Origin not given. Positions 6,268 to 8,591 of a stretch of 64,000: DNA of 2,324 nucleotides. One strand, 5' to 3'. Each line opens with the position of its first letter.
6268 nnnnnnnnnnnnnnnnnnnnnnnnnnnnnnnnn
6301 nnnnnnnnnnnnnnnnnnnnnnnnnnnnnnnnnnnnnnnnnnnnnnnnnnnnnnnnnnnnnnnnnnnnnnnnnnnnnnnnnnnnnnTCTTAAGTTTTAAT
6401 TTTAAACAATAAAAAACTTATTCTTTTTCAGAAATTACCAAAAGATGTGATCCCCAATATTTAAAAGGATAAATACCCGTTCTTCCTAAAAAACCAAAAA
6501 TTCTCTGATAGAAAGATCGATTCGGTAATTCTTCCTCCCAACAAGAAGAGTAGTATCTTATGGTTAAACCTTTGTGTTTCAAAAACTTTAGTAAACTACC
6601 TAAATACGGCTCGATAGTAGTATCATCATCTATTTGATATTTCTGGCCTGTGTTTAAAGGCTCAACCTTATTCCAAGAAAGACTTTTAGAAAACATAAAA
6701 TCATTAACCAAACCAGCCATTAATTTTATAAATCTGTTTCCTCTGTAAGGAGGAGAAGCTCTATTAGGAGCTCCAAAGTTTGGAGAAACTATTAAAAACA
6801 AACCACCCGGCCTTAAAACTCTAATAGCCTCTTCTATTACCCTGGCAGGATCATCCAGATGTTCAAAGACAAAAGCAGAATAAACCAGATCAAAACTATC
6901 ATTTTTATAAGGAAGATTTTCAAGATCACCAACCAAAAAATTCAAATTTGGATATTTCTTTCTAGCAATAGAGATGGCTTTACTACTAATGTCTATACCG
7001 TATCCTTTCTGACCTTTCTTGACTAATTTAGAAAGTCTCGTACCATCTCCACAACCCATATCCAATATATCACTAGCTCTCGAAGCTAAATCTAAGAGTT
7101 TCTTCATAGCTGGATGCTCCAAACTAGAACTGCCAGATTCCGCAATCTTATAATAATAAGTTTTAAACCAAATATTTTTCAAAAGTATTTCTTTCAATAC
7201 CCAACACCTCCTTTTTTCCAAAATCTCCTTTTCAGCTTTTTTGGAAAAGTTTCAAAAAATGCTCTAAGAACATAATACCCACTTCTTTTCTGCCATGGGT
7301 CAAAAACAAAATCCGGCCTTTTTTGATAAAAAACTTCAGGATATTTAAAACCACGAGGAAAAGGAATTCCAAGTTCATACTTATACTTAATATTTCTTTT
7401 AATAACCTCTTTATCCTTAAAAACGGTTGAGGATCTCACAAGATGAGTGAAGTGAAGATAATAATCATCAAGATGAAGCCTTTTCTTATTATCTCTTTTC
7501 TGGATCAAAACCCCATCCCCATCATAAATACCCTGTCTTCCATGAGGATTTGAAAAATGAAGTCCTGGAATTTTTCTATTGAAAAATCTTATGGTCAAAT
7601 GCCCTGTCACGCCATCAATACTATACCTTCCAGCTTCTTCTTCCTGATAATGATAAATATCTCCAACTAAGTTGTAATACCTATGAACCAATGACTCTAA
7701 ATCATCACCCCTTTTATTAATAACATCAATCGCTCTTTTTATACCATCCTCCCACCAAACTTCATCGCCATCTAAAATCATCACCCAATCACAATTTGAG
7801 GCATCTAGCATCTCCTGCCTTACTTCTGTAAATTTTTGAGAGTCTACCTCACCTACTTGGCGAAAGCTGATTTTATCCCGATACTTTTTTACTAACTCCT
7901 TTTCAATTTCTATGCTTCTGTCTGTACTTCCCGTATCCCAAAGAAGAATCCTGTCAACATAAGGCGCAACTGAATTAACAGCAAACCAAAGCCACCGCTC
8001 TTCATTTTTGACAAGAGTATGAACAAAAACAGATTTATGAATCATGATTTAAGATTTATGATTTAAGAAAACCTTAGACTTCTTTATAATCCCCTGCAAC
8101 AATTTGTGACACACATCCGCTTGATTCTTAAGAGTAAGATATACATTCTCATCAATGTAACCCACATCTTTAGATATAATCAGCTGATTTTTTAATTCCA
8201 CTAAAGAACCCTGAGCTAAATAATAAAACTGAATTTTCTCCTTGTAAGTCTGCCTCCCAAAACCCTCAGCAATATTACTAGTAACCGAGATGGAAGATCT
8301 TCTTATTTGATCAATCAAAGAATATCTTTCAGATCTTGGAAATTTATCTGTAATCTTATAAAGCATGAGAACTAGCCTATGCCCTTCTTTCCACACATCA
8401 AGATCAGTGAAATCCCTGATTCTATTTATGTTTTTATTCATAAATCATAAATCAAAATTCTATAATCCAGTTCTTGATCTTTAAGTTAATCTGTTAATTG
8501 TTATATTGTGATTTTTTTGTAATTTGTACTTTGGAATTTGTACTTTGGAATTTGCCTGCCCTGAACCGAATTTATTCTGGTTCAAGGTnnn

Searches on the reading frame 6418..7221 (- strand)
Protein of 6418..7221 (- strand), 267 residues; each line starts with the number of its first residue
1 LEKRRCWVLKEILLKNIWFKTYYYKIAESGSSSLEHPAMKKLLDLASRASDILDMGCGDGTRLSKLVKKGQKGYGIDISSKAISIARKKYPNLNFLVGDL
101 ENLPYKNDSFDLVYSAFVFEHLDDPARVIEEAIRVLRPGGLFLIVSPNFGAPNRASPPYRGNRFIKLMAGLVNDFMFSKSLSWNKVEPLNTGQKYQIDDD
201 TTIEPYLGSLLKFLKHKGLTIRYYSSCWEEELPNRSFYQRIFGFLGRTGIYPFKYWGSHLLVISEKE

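Call 23: search_protein_families(library=pfam, proteins=[window:6418-7221:-], max_evalue=0.001)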
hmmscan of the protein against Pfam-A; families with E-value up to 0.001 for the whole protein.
window:6418-7221:- (267 aa): 12 families
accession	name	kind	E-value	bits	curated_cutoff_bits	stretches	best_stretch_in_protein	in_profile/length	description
PF08241.18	Methyltransf_11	-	7.4e-27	94.3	21.2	1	53-144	1-95/95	Methyltransferase domain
PF13649.12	Methyltransf_25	-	8.5e-24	84.5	27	1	52-140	1-97/97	Methyltransferase domain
PF13847.12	Methyltransf_31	-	5.2e-22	78.5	27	1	49-148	4-113/145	Methyltransferase domain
PF13489.12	Methyltransf_23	-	3.9e-18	66.2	27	1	41-148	15-120/164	Methyltransferase domain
PF08242.18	Methyltransf_12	-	7.1e-17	62.4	30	1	53-142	1-98/98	Methyltransferase domain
PF01209.24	Ubie_methyltran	-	1e-11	45.1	20.1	1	47-145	46-152/233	ubiE/COQ5 methyltransferase family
PF07021.18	MetW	-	9.3e-11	42.2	21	1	40-151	5-114/193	Methionine biosynthesis protein MetW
PF03291.22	mRNA_G-N7_MeTrfase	-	7.1e-05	22.5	26.6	1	48-92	61-106/315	mRNA (guanine-N(7))-methyltransferase domain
PF01555.25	N6_N4_Mtase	-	0.00013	22.4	26.7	0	126-194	33-91/221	DNA methylase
PF05148.21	Methyltransf_8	-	0.00059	20.2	27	1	49-144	73-156/219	Hypothetical methyltransferase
PF05175.20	MTS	-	0.00064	19.8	23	0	48-148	31-142/170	Methyltransferase small domain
PF02353.26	CMAS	-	0.00087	19.1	27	0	49-146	63-166/273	Mycolic acid cyclopropane synthetase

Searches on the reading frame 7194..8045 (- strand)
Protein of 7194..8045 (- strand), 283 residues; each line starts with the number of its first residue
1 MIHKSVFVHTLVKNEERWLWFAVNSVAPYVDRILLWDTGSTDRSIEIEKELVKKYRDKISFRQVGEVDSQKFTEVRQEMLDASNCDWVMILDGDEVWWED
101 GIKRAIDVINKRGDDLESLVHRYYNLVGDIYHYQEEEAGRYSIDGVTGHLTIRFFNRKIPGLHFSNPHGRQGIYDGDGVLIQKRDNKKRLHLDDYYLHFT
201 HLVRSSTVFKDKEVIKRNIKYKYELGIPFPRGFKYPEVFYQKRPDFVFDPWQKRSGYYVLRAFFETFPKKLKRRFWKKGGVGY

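Call 23: search_protein_families(library=pfam, proteins=[window:7194-8045:-], max_evalue=0.001)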
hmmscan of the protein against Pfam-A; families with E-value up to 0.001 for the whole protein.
window:7194-8045:- (283 aa): 2 families
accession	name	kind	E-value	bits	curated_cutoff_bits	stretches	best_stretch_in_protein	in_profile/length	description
PF00535.33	Glycos_transf_2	-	2.5e-11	44.2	23.3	1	11-149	5-139/168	Glycosyl transferase family 2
PF13704.12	Glyco_tranf_2_4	-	0.00017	22.4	27.5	1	30-101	19-88/98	Glycosyl transferase family 2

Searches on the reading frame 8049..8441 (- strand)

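Call 23: search_protein_families(library=pfam, proteins=[window:8049-8441:-], max_evalue=0.001)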
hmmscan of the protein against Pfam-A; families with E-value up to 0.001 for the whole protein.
window:8049-8441:- (130 aa): 2 families
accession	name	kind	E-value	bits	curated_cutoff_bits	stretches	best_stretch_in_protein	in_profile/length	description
PF05635.17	23S_rRNA_IVP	-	4.1e-37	127.1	33.8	1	13-117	2-106/106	23S rRNA-intervening sequence protein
PF22296.2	bAvd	-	1.9e-06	28.8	40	1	22-121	9-106/107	bAvd-like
